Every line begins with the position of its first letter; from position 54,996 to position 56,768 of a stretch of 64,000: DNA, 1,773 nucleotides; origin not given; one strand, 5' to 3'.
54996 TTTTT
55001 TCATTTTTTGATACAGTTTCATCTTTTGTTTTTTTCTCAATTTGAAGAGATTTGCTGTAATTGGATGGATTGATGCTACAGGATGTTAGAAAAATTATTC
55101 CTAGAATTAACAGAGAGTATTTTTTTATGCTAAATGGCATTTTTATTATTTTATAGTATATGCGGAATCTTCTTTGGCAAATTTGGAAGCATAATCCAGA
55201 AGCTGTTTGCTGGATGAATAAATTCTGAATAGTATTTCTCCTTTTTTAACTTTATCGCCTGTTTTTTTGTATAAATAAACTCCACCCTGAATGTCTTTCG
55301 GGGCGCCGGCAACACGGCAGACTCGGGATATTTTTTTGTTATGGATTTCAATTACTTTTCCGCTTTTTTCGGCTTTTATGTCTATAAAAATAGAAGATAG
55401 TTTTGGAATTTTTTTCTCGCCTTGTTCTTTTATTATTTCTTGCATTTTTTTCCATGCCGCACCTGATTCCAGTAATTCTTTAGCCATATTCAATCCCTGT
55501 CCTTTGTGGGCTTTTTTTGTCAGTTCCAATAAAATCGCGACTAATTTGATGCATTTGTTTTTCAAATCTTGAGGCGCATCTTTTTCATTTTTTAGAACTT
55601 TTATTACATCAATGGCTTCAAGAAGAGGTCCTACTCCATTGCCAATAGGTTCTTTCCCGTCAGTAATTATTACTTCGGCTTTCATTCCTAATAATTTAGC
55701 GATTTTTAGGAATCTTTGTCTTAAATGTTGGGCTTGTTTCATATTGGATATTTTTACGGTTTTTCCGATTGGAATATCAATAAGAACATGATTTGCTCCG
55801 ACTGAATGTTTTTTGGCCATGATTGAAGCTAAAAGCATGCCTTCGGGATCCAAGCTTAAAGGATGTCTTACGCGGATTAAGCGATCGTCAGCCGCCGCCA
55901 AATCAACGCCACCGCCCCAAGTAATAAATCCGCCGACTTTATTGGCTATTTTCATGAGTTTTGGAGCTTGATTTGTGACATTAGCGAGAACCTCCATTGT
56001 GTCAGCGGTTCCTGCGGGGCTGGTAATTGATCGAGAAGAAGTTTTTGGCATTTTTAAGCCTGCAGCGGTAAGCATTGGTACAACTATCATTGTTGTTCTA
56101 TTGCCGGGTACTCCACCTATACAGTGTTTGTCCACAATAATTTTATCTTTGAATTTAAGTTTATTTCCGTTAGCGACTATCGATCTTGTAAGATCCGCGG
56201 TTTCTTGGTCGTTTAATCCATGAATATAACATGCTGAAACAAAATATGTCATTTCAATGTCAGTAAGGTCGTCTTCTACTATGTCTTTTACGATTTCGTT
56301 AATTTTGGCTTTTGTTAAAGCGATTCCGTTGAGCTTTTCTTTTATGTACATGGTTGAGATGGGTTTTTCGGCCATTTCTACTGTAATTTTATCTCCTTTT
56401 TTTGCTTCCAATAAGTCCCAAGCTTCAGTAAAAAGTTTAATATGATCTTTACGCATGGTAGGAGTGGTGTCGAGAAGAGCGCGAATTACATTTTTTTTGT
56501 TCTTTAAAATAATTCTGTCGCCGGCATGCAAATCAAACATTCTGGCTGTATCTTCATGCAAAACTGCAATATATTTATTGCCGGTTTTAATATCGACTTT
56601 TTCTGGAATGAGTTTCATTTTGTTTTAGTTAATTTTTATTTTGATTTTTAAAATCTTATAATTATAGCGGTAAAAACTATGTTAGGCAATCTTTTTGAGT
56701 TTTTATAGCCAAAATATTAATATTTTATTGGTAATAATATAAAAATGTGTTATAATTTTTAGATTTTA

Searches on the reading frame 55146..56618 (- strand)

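Call 79: search_protein_families(library=pfam, proteins=[window:55146-56618:-], max_evalue=0.00001)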
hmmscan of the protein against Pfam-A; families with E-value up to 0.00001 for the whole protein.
window:55146-56618:- (490 aa): 3 families
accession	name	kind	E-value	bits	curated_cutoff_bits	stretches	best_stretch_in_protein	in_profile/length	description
PF07831.19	PYNP_C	-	2.6e-11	43.4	27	1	422-483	2-70/75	Pyrimidine nucleoside phosphorylase C-terminal domain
PF02885.22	Glycos_trans_3N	-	3.6e-11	43.1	26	1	91-150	3-62/63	Glycosyl transferase family, helical bundle domain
PF00591.27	Glycos_transf_3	-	2.4e-09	37.6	27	1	159-388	2-252/253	Glycosyl transferase family, a/b domain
